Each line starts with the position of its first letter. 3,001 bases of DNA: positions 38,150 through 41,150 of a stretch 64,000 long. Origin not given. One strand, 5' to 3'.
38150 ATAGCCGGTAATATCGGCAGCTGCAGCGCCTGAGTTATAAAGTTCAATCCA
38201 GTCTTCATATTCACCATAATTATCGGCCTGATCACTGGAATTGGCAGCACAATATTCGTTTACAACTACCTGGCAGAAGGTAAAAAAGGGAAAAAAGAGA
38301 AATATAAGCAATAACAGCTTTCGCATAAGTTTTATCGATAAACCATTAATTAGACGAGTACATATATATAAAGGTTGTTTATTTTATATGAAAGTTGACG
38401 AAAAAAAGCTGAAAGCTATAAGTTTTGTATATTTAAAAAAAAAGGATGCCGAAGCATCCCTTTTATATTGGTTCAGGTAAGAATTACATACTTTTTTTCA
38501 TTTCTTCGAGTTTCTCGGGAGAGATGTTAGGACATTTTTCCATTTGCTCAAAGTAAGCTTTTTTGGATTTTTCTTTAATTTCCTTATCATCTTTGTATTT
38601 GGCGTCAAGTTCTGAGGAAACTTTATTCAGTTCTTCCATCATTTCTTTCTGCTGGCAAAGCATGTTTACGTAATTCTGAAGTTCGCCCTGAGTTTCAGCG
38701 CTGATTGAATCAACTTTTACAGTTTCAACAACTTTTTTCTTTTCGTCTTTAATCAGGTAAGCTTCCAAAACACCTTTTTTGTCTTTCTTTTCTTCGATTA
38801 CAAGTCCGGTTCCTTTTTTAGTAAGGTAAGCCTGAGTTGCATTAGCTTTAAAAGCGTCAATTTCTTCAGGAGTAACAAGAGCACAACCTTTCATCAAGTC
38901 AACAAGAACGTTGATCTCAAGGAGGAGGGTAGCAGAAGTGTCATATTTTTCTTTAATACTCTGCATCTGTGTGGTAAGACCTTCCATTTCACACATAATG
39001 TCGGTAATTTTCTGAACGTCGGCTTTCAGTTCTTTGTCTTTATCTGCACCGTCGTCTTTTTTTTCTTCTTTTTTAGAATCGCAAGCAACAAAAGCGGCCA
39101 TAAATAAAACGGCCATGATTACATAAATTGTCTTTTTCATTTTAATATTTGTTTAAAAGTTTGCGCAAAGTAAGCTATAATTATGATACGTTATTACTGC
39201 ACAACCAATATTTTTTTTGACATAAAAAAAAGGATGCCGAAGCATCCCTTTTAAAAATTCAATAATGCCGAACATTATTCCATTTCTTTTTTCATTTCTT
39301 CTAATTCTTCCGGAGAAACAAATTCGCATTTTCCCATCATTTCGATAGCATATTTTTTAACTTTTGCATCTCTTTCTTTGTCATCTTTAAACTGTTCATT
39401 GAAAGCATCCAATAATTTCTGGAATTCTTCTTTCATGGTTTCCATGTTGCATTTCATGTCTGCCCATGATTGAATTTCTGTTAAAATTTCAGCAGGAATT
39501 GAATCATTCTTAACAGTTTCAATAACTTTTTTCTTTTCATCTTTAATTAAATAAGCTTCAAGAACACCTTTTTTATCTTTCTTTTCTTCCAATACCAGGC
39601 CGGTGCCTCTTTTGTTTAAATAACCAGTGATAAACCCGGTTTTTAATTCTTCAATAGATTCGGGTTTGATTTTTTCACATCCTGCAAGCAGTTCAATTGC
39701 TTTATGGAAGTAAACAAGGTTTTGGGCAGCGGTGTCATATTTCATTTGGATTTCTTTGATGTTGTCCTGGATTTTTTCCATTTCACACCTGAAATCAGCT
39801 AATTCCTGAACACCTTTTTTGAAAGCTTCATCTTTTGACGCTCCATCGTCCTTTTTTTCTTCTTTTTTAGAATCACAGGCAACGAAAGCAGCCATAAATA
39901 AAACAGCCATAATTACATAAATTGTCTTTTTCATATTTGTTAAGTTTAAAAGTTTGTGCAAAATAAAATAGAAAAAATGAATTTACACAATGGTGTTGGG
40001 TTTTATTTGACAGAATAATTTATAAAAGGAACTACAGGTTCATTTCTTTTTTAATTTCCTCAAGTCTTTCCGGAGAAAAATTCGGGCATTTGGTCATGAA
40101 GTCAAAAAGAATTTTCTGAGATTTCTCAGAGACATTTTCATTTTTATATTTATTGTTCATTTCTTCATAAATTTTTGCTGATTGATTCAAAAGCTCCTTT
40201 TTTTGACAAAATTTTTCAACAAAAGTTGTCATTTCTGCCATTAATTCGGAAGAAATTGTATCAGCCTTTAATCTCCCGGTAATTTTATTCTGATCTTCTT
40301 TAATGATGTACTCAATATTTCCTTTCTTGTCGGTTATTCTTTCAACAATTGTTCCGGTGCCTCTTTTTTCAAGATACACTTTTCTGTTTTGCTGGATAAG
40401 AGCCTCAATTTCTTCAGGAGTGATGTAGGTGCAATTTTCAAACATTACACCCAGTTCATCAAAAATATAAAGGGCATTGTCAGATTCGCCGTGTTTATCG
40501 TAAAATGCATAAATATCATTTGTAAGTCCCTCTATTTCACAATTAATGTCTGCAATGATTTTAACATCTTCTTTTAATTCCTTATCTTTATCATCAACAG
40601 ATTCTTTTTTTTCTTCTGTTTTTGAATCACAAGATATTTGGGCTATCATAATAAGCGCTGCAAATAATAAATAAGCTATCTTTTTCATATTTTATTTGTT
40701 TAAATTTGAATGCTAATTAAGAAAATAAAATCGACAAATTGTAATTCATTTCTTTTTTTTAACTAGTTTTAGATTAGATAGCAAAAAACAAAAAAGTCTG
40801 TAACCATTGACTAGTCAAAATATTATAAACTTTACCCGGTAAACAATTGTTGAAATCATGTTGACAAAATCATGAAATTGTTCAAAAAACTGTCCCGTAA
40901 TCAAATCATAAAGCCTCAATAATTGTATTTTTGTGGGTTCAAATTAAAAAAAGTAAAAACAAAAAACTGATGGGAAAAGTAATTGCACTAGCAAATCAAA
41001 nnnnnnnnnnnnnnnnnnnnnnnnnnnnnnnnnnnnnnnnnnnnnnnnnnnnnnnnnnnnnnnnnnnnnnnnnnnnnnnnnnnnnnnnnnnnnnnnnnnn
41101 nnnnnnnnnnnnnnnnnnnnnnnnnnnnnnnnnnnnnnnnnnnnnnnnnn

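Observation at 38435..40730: Three tandem paralogous lipoprotein genes with an internal two-module Cys architecture and mosaic conservation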

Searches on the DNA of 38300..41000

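Call 71: search_rna_families(source=window, start=38300, end=41000, threshold=evalue, max_evalue=1)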
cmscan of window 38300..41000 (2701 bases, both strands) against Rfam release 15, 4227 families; matches with E-value up to 1: 1.
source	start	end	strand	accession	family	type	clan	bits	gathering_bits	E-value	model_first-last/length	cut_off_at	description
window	39222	39337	-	RF01673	PhrS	Gene; sRNA;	-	20.4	37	0.03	1-212/212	no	PhrS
